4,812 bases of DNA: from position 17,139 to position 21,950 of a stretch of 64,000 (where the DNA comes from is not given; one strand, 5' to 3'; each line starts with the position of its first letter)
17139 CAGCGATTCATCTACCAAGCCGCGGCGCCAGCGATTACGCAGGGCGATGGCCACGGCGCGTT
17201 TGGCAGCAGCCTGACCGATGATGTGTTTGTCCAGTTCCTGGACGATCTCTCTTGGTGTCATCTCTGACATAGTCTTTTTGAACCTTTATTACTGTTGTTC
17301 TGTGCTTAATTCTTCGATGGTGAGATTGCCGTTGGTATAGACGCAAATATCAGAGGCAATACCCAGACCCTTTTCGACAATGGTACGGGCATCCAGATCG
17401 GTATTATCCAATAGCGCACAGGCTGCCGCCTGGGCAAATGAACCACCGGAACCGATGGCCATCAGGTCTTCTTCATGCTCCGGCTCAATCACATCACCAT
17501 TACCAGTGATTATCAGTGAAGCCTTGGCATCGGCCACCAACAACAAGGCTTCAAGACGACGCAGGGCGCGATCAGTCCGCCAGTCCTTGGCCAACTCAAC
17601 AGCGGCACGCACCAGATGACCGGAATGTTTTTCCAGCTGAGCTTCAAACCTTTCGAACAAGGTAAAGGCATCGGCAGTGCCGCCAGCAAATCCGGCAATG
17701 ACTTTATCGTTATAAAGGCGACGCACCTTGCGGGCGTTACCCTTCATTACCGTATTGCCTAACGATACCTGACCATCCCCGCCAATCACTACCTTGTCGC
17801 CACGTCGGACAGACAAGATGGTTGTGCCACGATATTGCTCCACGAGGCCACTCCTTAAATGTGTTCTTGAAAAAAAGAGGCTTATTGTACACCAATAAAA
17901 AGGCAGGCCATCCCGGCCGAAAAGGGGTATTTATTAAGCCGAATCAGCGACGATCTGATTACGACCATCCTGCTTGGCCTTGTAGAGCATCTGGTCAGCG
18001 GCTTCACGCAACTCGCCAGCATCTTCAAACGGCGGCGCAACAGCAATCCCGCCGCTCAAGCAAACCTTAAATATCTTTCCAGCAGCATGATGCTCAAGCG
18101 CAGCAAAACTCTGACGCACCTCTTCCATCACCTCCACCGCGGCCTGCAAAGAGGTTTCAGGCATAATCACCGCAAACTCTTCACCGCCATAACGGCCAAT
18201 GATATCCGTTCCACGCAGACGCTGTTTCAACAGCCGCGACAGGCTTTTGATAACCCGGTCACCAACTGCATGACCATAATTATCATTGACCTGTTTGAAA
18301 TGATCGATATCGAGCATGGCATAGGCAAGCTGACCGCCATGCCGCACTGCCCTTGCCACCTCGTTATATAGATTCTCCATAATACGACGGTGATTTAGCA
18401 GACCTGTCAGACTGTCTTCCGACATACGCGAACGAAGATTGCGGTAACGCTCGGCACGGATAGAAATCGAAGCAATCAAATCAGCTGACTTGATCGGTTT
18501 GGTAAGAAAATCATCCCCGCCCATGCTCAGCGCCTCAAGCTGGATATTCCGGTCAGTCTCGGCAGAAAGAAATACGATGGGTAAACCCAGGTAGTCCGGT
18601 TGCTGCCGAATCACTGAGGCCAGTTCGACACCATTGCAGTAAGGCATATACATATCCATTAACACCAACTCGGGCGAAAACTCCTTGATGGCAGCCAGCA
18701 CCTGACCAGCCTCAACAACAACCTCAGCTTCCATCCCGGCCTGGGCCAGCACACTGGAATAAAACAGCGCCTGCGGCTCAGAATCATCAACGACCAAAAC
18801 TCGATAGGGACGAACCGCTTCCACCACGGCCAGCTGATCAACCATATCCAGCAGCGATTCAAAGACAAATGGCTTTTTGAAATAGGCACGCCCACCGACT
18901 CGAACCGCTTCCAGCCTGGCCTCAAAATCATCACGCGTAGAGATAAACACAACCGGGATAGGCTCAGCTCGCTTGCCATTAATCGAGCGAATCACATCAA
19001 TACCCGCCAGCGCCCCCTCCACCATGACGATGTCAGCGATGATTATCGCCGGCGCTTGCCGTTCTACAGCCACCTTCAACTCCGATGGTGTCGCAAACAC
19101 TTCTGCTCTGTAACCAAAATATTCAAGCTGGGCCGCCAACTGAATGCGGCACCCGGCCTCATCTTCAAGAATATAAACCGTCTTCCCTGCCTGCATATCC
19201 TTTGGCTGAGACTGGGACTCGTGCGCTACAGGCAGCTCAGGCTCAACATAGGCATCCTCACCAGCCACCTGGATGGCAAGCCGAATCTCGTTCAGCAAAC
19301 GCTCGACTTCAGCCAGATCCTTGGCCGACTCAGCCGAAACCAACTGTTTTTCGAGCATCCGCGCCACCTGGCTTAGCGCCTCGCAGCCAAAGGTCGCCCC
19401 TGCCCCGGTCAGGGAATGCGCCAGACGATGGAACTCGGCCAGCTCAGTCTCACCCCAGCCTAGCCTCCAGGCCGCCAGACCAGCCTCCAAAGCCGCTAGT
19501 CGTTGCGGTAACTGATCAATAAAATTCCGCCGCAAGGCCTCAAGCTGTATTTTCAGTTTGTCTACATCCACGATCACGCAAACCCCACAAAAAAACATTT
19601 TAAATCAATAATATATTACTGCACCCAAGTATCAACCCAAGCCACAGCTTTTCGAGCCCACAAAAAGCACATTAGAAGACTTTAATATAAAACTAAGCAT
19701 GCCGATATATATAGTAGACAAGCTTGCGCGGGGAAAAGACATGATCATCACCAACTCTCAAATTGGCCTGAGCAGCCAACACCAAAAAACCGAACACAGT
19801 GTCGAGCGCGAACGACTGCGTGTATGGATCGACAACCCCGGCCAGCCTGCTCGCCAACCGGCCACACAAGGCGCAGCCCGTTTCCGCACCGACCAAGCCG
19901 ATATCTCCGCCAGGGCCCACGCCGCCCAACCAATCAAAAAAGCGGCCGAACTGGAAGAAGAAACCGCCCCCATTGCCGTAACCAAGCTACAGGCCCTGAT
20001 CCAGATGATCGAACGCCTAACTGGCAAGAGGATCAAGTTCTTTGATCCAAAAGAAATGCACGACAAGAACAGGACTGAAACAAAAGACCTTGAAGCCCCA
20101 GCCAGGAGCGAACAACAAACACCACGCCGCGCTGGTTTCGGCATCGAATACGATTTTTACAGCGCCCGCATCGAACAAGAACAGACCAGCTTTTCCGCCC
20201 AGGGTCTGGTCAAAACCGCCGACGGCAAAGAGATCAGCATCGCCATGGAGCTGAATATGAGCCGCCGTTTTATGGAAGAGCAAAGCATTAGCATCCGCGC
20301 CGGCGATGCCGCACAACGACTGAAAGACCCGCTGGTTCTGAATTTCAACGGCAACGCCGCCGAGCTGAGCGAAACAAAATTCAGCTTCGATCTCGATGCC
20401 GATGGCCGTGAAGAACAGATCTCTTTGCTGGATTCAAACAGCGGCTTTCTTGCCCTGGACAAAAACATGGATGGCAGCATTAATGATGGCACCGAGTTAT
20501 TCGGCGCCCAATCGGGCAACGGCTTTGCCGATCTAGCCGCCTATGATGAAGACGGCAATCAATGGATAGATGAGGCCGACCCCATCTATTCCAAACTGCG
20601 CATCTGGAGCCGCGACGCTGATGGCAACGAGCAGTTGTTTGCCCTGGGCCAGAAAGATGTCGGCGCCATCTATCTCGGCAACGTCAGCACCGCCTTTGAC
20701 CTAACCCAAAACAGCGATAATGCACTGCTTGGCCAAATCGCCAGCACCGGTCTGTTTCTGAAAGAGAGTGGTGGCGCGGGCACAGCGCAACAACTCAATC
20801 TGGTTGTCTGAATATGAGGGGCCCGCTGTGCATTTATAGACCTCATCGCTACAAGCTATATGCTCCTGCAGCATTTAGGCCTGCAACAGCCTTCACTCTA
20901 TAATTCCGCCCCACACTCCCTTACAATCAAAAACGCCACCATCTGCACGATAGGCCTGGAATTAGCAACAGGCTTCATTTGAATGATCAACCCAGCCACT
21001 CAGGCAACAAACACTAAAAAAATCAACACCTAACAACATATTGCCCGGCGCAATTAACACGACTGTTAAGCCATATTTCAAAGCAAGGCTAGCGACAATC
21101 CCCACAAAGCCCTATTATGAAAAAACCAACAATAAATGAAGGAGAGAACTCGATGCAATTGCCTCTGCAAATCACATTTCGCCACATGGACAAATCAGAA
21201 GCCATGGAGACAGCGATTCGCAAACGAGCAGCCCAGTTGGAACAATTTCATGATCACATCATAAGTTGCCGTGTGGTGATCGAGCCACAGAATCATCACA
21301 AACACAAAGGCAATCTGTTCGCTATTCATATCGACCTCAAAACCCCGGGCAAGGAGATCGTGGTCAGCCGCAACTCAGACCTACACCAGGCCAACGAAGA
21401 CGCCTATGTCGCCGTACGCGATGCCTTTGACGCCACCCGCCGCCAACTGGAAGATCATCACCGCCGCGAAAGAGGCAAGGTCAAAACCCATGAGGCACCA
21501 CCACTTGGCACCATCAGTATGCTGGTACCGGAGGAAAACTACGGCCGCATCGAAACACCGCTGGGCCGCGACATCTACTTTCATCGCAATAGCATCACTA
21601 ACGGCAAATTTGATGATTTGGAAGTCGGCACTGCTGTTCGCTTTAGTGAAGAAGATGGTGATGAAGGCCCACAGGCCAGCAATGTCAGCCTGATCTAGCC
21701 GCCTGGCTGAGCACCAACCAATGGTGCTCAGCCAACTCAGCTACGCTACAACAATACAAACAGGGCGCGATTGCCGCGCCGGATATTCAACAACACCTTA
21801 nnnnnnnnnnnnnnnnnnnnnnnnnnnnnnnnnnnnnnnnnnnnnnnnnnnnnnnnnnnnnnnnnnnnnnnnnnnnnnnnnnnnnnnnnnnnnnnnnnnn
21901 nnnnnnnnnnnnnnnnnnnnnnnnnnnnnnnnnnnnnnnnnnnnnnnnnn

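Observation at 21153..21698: HPF-family ribosome hibernation factor with a cold-shock-domain-like C-terminal module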

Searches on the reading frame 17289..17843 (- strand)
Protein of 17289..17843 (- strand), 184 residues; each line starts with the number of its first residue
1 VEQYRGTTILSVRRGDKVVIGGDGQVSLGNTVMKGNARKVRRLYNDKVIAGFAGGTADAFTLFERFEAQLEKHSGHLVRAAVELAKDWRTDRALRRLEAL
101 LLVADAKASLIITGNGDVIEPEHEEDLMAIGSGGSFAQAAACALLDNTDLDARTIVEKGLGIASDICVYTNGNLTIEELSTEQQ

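Call 54: search_protein_families(library=pfam, proteins=[window:17289-17843:-], max_evalue=0.00001)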
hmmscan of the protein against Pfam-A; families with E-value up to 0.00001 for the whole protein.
window:17289-17843:- (184 aa): 1 family
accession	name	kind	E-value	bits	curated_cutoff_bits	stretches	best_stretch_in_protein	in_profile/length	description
PF00227.31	Proteasome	-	2.3e-23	83.3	22.4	1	5-177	3-187/189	Proteasome subunit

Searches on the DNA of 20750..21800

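Call 46: search_rna_families(source=window, start=20750, end=21800, threshold=evalue, max_evalue=1)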
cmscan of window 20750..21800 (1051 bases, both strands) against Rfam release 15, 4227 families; matches with E-value up to 1: 1.
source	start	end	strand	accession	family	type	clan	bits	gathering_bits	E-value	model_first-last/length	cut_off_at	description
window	21694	21745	-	RF03807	mir-4890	Gene; miRNA;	-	19.8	100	0.26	1-91/91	no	mir-4890 microRNA precursor family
